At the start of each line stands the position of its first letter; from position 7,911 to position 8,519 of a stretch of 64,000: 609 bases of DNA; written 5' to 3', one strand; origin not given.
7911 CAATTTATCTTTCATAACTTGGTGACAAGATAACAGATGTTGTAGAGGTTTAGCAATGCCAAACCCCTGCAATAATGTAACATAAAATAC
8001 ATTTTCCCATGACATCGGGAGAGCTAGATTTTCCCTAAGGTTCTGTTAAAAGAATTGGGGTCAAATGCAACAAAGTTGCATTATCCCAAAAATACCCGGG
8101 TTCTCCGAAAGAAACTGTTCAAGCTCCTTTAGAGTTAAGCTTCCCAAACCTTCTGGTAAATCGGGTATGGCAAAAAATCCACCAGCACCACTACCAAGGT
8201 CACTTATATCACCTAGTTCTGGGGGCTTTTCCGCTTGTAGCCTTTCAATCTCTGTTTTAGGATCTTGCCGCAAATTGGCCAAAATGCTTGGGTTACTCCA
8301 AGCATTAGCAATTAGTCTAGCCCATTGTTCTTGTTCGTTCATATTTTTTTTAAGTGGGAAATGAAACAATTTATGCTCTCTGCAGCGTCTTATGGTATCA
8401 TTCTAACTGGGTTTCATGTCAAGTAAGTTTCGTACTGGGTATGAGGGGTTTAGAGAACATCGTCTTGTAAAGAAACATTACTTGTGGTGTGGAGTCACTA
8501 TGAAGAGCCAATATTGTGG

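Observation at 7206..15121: Uncharacterised RiPP-type biosynthetic locus: NHLP precursor + PhyH dioxygenase facing DyP peroxidase + fused E1/YcaO cyclodehydratase + SagB dehydrogenase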

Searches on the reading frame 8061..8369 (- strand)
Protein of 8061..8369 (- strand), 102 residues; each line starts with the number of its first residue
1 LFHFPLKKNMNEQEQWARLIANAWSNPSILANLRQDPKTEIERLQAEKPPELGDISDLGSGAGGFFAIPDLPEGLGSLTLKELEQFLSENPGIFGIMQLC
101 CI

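Call 3: search_protein_families(library=pfam, proteins=[window:8061-8369:-], max_evalue=0.01)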
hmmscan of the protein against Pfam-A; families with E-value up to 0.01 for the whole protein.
window:8061-8369:- (102 aa): 0 families

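Call 4: search_protein_families(library=ncbifam, proteins=[window:8061-8369:-], max_evalue=0.01)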
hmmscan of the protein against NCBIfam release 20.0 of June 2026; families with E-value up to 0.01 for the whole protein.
window:8061-8369:- (102 aa): 0 families

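Call 5: search_protein_families(library=ncbifam, proteins=[window:8064-8342:-], max_evalue=10)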
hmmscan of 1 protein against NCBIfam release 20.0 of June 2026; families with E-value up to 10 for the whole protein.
seq(93 aa): 2 families
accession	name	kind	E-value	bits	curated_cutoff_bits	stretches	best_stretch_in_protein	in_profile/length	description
TIGR01323.1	nitrile_alph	equivalog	0.033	13.7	249.85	1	7-35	41-69/189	nitrile hydratase subunit alpha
TIGR04351.1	TOMM_nitrile_2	subfamily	0.037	13.6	65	1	7-28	2-23/48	TIGR04351 family putative TOMM peptide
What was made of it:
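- On NHLP leader peptide family (TIGR03793 / NHLP clan): The window peptide gives no TIGR03793 hit even at E <= 10 (call 5).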

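Call 6: search_protein_families(library=pfam, proteins=[window:8064-8342:-], max_evalue=10)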
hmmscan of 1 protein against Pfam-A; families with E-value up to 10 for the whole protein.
seq(93 aa): 2 families
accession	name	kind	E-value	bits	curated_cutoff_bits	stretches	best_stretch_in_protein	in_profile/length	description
PF02979.21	NHase_alpha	-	0.079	12.8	27.2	1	6-38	40-72/184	Nitrile hydratase, alpha chain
PF07533.21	BRK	-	0.095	12.9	23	1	70-83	25-38/44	BRK domain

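Call 9: find_homologous_proteins(query=window:8064-8342:-, max_evalue=0.01)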
Query seq(93 aa) (93 aa): 10 proteins with E <= 0.01 among 15 candidates.
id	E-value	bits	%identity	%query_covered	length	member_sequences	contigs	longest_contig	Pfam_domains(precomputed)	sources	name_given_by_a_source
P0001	2.5e-55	203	100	100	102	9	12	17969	-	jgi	jgi:hypothetical protein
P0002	1.2e-43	165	84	100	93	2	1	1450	-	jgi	-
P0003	1.2e-33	133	72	99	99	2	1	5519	-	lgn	-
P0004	6.3e-32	128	67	99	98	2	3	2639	-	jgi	jgi:hypothetical protein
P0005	3.3e-31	125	68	99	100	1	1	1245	-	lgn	-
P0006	4.7e-31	125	67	98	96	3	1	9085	-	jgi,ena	-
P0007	1.0e-30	124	65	99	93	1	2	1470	-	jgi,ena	jgi:hypothetical protein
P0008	1.4e-29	120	63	99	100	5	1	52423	-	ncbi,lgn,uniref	ncbi:hypothetical protein [Chamaesiphon sp.]|uniref:hypothetical protein n=1 Tax=Chamaesiphon sp. Ta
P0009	3.4e-27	112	60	100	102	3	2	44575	-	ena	-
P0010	2.6e-24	103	58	99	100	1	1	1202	-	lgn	-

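Call 12: find_encoding_contigs(protein=P0008, flank=10000, max_places=3)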
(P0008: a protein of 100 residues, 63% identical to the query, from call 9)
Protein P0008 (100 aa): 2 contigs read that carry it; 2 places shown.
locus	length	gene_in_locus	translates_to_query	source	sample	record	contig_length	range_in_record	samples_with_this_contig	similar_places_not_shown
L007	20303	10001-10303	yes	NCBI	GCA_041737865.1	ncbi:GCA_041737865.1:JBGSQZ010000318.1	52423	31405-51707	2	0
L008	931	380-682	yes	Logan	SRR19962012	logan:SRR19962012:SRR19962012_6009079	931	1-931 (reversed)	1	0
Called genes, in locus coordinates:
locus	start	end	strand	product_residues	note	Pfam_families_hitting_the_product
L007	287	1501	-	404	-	PF01531:Glyco_transf_11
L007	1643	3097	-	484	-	PF00067:p450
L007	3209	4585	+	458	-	PF14516:AAA_35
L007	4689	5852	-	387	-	PF22767:ThcOx, PF00881:Nitroreductase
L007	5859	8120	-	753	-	PF02624:YcaO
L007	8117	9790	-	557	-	PF21105:DyP_N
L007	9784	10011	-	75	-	-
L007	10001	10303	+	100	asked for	-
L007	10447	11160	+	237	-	PF05721:PhyH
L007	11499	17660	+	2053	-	PF00069:Pkinase, PF07714:PK_Tyr_Ser-Thr, PF13191:AAA_16, PF01590:GAF, PF13185:GAF_2, PF13492:GAF_3 (weak), PF08448:PAS_4, PF14516:AAA_35, +4 more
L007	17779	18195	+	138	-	PF08814:XisH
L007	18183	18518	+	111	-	PF08869:XisI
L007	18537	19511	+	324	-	PF02899:Phage_int_SAM_1 (faint), PF00589:Phage_integrase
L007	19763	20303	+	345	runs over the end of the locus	PF02899:Phage_int_SAM_1 (faint), PF13495:Phage_int_SAM_4 (weak), PF00589:Phage_integrase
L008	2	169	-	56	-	?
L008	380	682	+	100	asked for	-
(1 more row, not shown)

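Call 13: find_encoding_contigs(protein=P0009, flank=10000, max_places=3)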
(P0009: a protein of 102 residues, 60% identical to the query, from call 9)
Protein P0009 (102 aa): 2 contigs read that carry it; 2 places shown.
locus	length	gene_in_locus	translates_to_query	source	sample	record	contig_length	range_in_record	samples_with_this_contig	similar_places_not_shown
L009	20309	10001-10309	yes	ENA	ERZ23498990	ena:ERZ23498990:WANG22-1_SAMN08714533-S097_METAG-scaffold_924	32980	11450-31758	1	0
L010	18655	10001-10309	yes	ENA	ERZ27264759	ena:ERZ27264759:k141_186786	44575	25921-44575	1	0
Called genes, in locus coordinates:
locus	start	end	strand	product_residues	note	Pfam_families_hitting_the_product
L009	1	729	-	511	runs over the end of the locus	PF00501:AMP-binding, PF13193:AMP-binding_C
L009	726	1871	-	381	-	PF02771:Acyl-CoA_dh_N, PF02770:Acyl-CoA_dh_M, PF00441:Acyl-CoA_dh_1, PF08028:Acyl-CoA_dh_2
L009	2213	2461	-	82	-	-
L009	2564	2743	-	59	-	PF14105:DUF4278 (weak)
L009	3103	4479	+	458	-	PF26355:HTH_VMAP-M9, PF14516:AAA_35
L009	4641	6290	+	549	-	PF21105:DyP_N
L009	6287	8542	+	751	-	PF21084:WHD_DUF4423_like (weak), PF02624:YcaO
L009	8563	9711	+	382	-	PF22767:ThcOx, PF00881:Nitroreductase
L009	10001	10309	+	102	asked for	-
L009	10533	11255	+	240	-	PF05721:PhyH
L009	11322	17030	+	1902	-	PF00069:Pkinase, PF07714:PK_Tyr_Ser-Thr, PF14531:Kinase-like (weak), PF01637:ATPase_2 (faint), PF13191:AAA_16, PF01590:GAF, PF13185:GAF_2, PF14516:AAA_35, +1 more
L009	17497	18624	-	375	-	PF13495:Phage_int_SAM_4, PF02899:Phage_int_SAM_1, PF00589:Phage_integrase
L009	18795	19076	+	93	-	-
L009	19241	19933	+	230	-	PF01609:DDE_Tnp_1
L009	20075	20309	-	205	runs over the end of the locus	PF08808:RES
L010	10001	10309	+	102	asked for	-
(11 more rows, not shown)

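Call 15: find_related_loci(query=A1, collection=genome_contigs, flank=10000)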
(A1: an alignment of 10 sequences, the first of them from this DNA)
Query A1 (93 aa) in genome_contigs; peptide patterns used: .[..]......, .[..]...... (x = any residue, [..] = any of these).
51 stretches matched a pattern; 4 encode a relative of the query (tblastn E <= 1e-3); 4 distinct loci.
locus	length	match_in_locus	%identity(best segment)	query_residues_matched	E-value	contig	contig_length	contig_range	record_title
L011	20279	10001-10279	63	2-93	3e-36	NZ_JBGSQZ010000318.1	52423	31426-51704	MAG: Chamaesiphon sp. isolate JTS-AC345 k141_1621109, whole genome shotgun sequence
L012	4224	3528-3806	63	2-93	2e-36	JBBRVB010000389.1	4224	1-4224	MAG: Chroococcales cyanobacterium isolate La3_metabat2.066 La3_metabat2.066_K_3048747_L_4224_cov_18.6505, whole genome s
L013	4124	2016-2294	62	2-93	4e-35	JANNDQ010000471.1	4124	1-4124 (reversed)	MAG: Chamaesiphon sp. OTE_75_metabat_567 OTE_75_k141_256601, whole genome shotgun sequence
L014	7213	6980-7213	63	3-78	2e-27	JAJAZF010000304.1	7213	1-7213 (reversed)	MAG: Chamaesiphon sp. isolate CAN_BIN30 c_000000055610, whole genome shotgun sequence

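Call 22: find_homologous_proteins(query=L007:8120-9790:-, max_evalue=0.00001)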
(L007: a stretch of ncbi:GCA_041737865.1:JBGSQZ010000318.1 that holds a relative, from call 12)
Query L007:8120-9790:- (557 aa): 1607 proteins with E <= 0.00001 among 8000 candidates; the best 120 are listed.
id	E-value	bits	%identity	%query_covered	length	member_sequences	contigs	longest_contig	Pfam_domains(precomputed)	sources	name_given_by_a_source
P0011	0.0e+0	1266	99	100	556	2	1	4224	PF21105.4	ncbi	-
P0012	3.0e-284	962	78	100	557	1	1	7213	PF21105.4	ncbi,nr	ncbi:MAG: hypothetical protein LH613_09900 [Chamaesiphon sp.]|nr:hypothetical protein [Chamaesiphon 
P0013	1.9e-270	917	73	100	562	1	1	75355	PF21105.4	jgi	jgi:Dyp-type peroxidase family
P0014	4.8e-262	889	73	98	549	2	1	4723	PF21105.4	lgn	-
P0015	3.7e-232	790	66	100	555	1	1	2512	PF21105.4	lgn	-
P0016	2.6e-224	764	64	100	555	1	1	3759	PF21105.4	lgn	-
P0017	4.0e-218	744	60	100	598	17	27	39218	PF21105.4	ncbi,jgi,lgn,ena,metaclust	jgi:deferrochelatase/peroxidase EfeB|metaclust:\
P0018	7.4e-216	736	60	100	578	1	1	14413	PF21105.4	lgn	-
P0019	9.0e-214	729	61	100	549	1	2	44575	PF21105.4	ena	-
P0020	7.1e-206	703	60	100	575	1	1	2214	PF21105.4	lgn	-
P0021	9.4e-198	677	57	100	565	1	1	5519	PF20628.4,PF21105.4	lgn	-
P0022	1.2e-191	656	56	99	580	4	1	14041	-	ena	-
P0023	1.2e-180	620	55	100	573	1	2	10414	PF21105.4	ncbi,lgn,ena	-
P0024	6.0e-168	578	53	98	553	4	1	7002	PF21105.4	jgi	jgi:deferrochelatase/peroxidase EfeB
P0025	1.1e-121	426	45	99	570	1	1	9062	PF21105.4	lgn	-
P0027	4.5e-117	410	42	99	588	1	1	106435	PF20628.4,PF21105.4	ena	-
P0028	1.2e-116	409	44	94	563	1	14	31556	PF20628.4,PF21105.4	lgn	-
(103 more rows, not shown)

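Call 25: search_solved_structures(query=L007:8120-9790:-, max_evalue=0.01)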
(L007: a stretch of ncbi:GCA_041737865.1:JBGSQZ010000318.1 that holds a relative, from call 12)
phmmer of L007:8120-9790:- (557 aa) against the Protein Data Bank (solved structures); distinct sequences matched with E-value up to 0.01: 18.
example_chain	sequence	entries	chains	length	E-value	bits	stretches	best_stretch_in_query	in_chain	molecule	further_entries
5c2i_A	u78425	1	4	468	7.5e-72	246.1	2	31-424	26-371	Alr1585 protein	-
4g2c_A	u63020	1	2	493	7.1e-35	124.1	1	156-554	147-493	DyP2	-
7anv_A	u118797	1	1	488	9e-26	94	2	163-424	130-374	ancestral D-type dye decolorizing peroxidase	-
4au9_A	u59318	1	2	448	3.8e-17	65.6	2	138-393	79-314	DYP-TYPE PEROXIDASE I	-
4w7k_A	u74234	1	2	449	4.9e-17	65.2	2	138-393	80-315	Dye-decolorizing peroxidase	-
4uzi_A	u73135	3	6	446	5.8e-17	65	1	138-551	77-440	DYE-DECOLORIZING PEROXIDASE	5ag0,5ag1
4w7j_A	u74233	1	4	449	6.3e-17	64.8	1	138-551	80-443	Dye-decolorizing peroxidase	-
4w7n_A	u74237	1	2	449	8.1e-17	64.5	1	138-551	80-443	Dye-decolorizing peroxidase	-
5ikg_A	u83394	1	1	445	8.9e-17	64.3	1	138-551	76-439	Dye-decolorizing peroxidase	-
4w7m_A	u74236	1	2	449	1.1e-16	64.1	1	138-551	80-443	Dye-decolorizing peroxidase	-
4w7o_A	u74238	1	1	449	2.1e-16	63.1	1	138-551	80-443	Dye-decolorizing peroxidase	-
4w7l_A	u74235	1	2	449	3.1e-16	62.5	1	138-551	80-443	Dye-decolorizing peroxidase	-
5ikd_A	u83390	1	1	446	7.1e-16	61.4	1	138-551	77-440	Dye-decolorizing peroxidase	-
7d8m_A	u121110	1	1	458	1.3e-15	60.5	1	145-395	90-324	Dye-decolorizing peroxidase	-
2d3q_A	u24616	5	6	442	1.2e-14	57.3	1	138-390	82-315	Decolorizing Peroxidase | DyP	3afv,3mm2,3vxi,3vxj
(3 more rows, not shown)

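Call 27: find_encoding_contigs(protein=P0017, flank=10000, max_places=2)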
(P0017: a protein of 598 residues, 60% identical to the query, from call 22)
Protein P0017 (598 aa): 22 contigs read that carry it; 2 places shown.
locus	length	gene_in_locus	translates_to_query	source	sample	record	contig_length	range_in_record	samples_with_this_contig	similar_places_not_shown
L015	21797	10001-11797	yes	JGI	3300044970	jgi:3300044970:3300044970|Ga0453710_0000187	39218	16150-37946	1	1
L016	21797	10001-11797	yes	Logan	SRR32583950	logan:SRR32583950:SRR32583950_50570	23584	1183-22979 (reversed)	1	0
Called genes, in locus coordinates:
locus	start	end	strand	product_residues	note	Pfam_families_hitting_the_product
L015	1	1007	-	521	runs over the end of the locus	PF01266:DAO (faint)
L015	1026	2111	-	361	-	PF00180:Iso_dh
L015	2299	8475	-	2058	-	PF00069:Pkinase, PF07714:PK_Tyr_Ser-Thr, PF14531:Kinase-like (weak), PF13191:AAA_16, PF01590:GAF, PF13185:GAF_2, PF08448:PAS_4, PF14516:AAA_35, +5 more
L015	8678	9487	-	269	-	PF05721:PhyH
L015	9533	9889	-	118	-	-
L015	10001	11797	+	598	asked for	PF21105:DyP_N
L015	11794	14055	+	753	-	PF21084:WHD_DUF4423_like (weak), PF02624:YcaO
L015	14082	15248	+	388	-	PF22767:ThcOx, PF00881:Nitroreductase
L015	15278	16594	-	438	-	PF14516:AAA_35, PF13401:AAA_22 (faint)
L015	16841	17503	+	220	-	PF01551:Peptidase_M23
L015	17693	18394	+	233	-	PF01471:PG_binding_1, PF09374:PG_binding_3 (faint), PF18013:Phage_lysozyme2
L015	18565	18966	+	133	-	-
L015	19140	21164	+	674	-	-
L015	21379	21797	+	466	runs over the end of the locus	PF09994:T6SS_Tle1-like_cat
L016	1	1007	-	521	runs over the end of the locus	PF01266:DAO (faint)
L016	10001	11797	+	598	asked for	PF21105:DyP_N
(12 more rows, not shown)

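Call 28: find_encoding_contigs(protein=P0027, flank=10000, max_places=2)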
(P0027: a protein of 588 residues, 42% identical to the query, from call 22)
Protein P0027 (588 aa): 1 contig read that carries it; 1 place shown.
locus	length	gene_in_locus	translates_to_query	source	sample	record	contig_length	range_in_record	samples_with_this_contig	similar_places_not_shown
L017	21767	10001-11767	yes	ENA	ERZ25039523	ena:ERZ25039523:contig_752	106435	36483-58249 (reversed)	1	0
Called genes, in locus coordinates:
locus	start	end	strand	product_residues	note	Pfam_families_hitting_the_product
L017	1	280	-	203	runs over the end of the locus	-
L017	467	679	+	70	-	PF07878:RHH_5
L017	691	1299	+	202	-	PF05685:Uma2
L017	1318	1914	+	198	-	PF05685:Uma2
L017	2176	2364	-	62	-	-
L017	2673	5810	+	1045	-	PF12965:DUF3854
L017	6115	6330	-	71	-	PF12762:DDE_Tnp_IS1595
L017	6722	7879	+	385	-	PF01609:DDE_Tnp_1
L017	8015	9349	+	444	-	PF14516:AAA_35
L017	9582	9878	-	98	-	-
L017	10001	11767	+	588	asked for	PF21105:DyP_N, PF20628:Dyp_perox_C (faint)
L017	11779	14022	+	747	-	PF02624:YcaO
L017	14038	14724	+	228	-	PF22767:ThcOx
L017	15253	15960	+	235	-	PF05721:PhyH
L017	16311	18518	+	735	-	PF00069:Pkinase, PF07714:PK_Tyr_Ser-Thr, PF13191:AAA_16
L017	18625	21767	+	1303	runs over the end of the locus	PF01590:GAF, PF13185:GAF_2 (weak), PF00989:PAS, PF08448:PAS_4, PF13426:PAS_9, PF14516:AAA_35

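Call 29: find_encoding_contigs(protein=P0028, flank=10000, max_places=2)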
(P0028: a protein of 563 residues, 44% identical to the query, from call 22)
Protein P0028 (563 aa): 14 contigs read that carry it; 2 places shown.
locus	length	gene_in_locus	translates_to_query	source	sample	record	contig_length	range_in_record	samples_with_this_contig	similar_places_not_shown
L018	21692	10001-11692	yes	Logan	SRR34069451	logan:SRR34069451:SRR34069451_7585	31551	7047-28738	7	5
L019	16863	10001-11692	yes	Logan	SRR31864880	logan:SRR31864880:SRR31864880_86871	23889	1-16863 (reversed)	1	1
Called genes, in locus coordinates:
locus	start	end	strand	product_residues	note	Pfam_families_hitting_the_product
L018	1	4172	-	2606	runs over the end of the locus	PF00656:Peptidase_C14, PF20703:nSTAND1, PF23414:Beta-prop_EML_2, PF25171:Beta-prop_WDR36-Utp21_1st, PF25172:Beta-prop_WDR3_2nd, PF25173:Beta-prop_WDR3_1st, PF25174:Beta-prop_THOC3, PF23381:Beta-prop_IFT122_1st, +46 more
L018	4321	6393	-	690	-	PF00656:Peptidase_C14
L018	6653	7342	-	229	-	PF00030:Crystall, PF03995:Inhibitor_I36 (faint), PF00188:CAP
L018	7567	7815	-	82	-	-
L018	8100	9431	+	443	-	PF14516:AAA_35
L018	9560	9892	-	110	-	-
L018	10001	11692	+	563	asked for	PF21105:DyP_N, PF20628:Dyp_perox_C (faint)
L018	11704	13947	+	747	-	PF02624:YcaO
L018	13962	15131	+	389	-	PF22767:ThcOx, PF00881:Nitroreductase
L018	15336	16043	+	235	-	PF05721:PhyH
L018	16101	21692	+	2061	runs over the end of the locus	PF00069:Pkinase, PF07714:PK_Tyr_Ser-Thr, PF13191:AAA_16, PF01590:GAF, PF13185:GAF_2, PF13492:GAF_3 (weak), PF00989:PAS (weak), PF14516:AAA_35, +4 more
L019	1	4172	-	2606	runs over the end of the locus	PF00656:Peptidase_C14, PF20703:nSTAND1, PF23414:Beta-prop_EML_2, PF25171:Beta-prop_WDR36-Utp21_1st, PF25172:Beta-prop_WDR3_2nd, PF25173:Beta-prop_WDR3_1st, PF25174:Beta-prop_THOC3, PF23381:Beta-prop_IFT122_1st, +46 more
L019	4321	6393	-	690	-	PF00656:Peptidase_C14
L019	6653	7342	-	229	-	PF00030:Crystall, PF03995:Inhibitor_I36 (faint), PF00188:CAP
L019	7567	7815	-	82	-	-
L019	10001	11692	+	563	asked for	PF21105:DyP_N, PF20628:Dyp_perox_C (faint)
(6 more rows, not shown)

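Call 30: find_encoding_contigs(protein=P0013, flank=10000, max_places=2)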
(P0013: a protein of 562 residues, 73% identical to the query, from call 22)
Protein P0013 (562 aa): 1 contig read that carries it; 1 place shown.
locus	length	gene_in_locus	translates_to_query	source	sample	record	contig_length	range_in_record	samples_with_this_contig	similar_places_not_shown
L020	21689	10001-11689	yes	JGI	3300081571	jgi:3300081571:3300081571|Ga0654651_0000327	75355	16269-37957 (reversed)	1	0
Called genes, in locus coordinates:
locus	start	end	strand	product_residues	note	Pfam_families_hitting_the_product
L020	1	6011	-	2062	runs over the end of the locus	PF00069:Pkinase, PF07714:PK_Tyr_Ser-Thr, PF25201:nSTAND6 (faint), PF13191:AAA_16, PF01590:GAF, PF13185:GAF_2, PF08448:PAS_4, PF14516:AAA_35, +4 more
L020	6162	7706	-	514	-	-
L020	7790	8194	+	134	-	PF01797:Y1_Tnp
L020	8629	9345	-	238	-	PF05721:PhyH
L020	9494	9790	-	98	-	-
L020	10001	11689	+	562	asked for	PF21105:DyP_N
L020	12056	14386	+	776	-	PF02624:YcaO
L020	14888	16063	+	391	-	PF22767:ThcOx, PF00881:Nitroreductase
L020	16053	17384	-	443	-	PF14516:AAA_35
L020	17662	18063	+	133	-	PF28246:Alr0857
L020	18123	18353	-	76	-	-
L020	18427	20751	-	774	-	PF09371:Tex_N, PF22706:Tex_central_region, PF14639:YqgF (weak), PF16921:Tex_YqgF, PF14635:HHH_7 (weak), PF12836:HHH_3, PF17674:HHH_9, PF00575:S1, +1 more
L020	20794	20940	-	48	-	-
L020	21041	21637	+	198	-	PF00440:TetR_N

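Call 35: search_protein_families(library=ncbifam, alignment_id=A2, max_evalue=1)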
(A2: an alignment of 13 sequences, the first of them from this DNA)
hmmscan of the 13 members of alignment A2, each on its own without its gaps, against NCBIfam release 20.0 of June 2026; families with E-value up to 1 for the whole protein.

A. member 1, seq(93 aa): 2 families
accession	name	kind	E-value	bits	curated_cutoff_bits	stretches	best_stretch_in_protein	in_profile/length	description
TIGR01323.1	nitrile_alph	equivalog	0.033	13.7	249.85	0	7-35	41-69/189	nitrile hydratase subunit alpha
TIGR04351.1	TOMM_nitrile_2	subfamily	0.037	13.6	65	1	7-28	2-23/48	TIGR04351 family putative TOMM peptide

B. families by the number of members that match (of 13 scanned): 7 families
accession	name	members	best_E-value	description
TIGR01323.1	nitrile_alph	13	0.0011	nitrile hydratase subunit alpha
TIGR03793.1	leader_NHLP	5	0.0062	NHLP leader peptide family RiPP precursor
TIGR04351.1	TOMM_nitrile_2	2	0.011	TIGR04351 family putative TOMM peptide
TIGR03795.1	RNP_Burkhold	2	0.022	BMA_0021/BMA_0022 family TOMM bacteriocin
TIGR03898.1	lanti_MRSA_kill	2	0.025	mersacidin/lichenicidin family type 2 lantibiotic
NF038399.1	NH_RiPP_Os17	1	0.011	Os1348 family NHLP clan protein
NF049969.1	GlMnHpPKinHddA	1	0.05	D-glycero-D-manno-heptose 7-phosphate kinase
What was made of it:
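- On NHLP leader peptide family (TIGR03793 / NHLP clan): Only 5 of 13 family members touch it, with a best E of 0.0062 (call 35). All 13 members hit TIGR01323 weakly (call 35).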
